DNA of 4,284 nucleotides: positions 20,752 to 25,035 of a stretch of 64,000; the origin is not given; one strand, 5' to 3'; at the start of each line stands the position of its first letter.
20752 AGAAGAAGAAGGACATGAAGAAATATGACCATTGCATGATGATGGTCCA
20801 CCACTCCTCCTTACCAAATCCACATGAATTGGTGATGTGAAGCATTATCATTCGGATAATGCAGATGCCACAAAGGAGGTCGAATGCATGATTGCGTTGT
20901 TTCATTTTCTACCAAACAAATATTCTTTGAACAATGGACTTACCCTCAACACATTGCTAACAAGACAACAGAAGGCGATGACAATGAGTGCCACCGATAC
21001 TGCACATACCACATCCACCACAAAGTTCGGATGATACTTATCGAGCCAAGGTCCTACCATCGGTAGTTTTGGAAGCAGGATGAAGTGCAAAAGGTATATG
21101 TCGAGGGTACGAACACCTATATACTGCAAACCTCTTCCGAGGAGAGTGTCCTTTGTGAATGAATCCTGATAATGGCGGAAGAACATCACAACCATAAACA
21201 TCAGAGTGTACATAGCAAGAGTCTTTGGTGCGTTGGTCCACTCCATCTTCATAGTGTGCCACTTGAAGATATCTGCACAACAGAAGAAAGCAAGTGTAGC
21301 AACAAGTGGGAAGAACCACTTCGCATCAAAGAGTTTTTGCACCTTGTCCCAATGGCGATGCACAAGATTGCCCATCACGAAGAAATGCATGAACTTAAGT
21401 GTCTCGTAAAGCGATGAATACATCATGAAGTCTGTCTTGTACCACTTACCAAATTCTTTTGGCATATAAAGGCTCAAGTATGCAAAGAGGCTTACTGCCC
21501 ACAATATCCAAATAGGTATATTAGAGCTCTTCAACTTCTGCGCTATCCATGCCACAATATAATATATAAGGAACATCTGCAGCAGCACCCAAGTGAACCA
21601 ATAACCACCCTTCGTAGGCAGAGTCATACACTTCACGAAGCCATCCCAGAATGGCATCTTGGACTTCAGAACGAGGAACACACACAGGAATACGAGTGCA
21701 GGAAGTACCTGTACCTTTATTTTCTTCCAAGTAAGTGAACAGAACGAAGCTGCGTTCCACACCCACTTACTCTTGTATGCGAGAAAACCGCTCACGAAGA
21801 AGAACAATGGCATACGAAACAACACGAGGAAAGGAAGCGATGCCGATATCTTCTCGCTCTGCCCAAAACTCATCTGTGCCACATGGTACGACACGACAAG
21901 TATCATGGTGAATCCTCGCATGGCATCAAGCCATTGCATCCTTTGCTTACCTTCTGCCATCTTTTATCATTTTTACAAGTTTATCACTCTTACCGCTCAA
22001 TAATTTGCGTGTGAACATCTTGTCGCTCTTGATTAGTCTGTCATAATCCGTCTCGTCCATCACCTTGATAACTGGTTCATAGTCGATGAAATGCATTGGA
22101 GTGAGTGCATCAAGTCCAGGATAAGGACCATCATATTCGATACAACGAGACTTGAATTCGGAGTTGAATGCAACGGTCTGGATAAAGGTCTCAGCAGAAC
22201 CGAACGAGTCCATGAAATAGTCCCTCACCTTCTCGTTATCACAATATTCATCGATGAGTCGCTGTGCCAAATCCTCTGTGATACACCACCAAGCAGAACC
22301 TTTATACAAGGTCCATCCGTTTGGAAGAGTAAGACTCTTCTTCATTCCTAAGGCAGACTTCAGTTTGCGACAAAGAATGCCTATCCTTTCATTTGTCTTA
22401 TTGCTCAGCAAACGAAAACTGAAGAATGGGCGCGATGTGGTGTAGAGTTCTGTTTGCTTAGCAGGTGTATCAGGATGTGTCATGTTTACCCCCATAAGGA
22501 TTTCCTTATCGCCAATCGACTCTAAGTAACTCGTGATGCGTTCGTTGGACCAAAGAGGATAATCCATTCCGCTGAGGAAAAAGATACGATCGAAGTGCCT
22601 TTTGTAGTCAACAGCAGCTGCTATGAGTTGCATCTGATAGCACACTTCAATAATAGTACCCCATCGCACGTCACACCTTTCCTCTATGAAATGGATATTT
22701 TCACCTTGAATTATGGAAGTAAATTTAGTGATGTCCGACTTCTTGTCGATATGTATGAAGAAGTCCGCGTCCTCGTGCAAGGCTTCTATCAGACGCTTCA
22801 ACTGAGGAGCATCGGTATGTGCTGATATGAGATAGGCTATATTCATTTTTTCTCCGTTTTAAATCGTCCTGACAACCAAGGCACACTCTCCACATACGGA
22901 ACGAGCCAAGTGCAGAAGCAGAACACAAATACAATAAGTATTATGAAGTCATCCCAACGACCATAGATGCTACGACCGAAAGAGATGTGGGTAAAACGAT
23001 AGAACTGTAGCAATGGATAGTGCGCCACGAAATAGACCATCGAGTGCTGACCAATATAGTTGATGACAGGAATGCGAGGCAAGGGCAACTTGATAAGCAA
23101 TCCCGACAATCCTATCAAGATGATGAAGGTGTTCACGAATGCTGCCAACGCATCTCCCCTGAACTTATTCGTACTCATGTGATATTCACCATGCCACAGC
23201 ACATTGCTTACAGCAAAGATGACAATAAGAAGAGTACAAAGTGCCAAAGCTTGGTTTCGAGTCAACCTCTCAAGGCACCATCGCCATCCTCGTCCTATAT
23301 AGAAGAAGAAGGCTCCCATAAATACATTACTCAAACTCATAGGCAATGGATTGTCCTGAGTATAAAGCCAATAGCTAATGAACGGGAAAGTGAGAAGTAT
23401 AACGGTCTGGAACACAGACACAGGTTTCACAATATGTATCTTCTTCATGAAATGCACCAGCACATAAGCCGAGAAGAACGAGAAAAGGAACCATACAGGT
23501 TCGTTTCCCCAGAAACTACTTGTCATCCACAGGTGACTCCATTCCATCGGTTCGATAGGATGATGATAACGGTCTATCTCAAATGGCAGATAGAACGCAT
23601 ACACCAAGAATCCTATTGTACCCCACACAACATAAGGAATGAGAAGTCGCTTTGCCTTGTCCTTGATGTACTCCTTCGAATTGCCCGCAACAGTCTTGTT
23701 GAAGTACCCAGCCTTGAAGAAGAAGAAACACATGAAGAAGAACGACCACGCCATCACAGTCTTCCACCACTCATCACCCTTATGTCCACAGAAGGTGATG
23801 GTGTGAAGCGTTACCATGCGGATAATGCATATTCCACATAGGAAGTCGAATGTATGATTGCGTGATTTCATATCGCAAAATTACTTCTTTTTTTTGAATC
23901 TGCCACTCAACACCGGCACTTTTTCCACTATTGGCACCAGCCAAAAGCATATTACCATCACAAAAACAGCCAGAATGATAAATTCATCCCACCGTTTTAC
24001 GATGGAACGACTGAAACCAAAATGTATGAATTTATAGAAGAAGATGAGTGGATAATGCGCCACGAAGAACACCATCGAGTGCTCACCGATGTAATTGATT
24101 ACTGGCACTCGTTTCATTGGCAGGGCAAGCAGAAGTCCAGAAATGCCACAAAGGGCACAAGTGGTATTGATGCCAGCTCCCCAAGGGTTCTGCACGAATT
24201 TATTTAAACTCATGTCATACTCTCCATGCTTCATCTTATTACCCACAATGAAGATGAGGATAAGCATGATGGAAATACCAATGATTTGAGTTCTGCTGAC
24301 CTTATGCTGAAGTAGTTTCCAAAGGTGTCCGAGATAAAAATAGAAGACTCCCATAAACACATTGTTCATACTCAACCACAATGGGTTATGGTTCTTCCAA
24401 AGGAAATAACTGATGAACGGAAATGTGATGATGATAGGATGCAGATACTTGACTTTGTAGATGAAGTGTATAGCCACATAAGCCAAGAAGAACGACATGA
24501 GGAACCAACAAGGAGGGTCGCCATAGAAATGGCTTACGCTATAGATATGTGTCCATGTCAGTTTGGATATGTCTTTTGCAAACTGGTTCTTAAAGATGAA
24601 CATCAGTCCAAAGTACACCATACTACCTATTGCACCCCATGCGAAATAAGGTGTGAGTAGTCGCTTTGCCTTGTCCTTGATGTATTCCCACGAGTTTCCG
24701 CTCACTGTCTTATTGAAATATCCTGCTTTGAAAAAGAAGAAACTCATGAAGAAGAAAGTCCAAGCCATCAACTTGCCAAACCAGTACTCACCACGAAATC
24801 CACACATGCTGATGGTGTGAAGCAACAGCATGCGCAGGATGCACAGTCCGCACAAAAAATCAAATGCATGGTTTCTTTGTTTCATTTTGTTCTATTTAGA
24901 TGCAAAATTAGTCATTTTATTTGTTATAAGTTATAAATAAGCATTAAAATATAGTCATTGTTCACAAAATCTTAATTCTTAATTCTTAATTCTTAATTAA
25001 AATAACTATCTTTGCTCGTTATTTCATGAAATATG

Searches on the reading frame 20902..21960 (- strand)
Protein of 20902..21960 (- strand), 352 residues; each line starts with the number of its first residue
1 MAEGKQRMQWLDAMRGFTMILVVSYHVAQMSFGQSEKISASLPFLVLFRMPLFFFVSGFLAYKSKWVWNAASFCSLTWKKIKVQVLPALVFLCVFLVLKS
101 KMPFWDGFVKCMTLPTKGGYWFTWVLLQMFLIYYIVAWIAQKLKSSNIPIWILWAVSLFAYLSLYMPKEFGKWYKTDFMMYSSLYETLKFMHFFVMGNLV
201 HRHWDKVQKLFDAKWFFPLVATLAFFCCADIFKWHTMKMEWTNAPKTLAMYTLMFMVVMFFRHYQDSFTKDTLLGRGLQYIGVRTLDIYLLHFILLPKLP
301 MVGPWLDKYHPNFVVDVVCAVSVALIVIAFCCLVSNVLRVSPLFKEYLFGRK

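Call 15: search_protein_families(library=pfam, proteins=[window:20902-21960:-], max_evalue=0.001)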
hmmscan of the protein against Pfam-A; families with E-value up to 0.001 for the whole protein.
window:20902-21960:- (352 aa): 1 family
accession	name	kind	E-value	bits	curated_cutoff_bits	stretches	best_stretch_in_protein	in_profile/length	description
PF01757.29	Acyl_transf_3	-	1.8e-28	100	31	1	9-329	2-322/326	Acyltransferase domain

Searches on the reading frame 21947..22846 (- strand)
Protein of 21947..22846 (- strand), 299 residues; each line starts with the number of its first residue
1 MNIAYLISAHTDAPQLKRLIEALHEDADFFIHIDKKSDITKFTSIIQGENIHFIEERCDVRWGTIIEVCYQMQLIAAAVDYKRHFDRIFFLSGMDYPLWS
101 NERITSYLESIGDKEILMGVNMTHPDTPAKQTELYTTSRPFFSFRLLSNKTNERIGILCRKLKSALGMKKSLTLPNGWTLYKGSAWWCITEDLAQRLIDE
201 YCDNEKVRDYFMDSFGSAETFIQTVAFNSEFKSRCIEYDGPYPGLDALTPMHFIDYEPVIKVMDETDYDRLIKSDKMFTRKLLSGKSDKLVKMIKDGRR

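Call 92: search_protein_families(library=pfam, proteins=[window:21947-22846:-], max_evalue=0.001)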
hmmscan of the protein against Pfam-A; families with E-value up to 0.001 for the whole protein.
window:21947-22846:- (299 aa): 1 family
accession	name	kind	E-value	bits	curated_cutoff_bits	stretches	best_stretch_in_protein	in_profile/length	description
PF02485.27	Branch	-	7.5e-20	72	23.4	1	3-237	1-218/250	Core-2/I-Branching enzyme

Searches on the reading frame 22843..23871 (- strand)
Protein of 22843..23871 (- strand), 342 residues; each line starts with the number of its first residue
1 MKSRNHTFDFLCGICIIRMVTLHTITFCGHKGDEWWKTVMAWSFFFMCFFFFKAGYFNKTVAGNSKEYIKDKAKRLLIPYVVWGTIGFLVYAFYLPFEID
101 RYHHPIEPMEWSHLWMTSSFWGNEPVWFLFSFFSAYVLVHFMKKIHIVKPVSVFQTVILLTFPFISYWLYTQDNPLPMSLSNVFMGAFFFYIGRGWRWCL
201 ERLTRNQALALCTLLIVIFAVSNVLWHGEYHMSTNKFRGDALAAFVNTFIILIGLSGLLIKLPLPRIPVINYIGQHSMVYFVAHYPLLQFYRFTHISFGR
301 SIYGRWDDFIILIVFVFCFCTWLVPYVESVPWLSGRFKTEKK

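Call 92: search_protein_families(library=pfam, proteins=[window:22843-23871:-], max_evalue=0.001)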
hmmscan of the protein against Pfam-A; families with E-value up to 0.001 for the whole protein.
window:22843-23871:- (342 aa): 1 family
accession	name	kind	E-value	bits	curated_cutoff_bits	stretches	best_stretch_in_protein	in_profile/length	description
PF01757.29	Acyl_transf_3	-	2.6e-26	92.9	31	1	7-323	3-324/326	Acyltransferase domain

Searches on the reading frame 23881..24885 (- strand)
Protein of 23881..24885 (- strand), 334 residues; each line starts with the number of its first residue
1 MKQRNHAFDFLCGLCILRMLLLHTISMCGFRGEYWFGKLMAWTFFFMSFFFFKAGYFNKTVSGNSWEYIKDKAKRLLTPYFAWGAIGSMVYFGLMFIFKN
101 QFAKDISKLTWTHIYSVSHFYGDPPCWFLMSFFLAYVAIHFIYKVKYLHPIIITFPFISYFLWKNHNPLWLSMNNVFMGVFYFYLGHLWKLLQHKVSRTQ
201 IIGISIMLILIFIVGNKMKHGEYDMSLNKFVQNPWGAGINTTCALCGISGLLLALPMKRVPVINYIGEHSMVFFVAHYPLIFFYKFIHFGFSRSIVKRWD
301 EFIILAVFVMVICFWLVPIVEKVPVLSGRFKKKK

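Call 92: search_protein_families(library=pfam, proteins=[window:23881-24885:-], max_evalue=0.001)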
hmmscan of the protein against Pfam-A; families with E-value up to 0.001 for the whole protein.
window:23881-24885:- (334 aa): 1 family
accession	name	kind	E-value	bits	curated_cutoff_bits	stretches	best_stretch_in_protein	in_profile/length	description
PF01757.29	Acyl_transf_3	-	5.3e-19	68.9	31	1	5-316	1-324/326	Acyltransferase domain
